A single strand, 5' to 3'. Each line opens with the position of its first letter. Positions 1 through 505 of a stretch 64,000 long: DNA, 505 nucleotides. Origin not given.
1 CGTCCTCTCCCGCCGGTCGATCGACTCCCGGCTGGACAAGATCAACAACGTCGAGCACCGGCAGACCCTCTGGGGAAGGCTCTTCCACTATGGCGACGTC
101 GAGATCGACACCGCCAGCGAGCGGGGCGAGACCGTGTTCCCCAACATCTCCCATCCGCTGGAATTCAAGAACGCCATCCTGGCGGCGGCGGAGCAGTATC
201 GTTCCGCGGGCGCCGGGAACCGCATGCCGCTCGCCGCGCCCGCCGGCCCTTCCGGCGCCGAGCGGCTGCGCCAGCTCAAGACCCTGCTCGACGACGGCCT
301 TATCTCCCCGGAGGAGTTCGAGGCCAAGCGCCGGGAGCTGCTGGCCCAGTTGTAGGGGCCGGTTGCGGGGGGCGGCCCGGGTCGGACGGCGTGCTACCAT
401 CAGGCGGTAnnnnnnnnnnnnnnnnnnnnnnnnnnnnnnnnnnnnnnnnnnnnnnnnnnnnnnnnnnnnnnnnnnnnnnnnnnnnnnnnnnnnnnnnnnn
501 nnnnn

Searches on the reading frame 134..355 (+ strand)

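Call 86: search_protein_families(library=pfam, proteins=[window:134-355:+], max_evalue=0.00001)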
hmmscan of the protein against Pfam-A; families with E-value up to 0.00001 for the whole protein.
window:134-355:+ (73 aa): 1 family
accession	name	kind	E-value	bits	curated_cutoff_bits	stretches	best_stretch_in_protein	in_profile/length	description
PF09851.14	SHOCT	-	5e-10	39.2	27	1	43-70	1-28/28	Short C-terminal domain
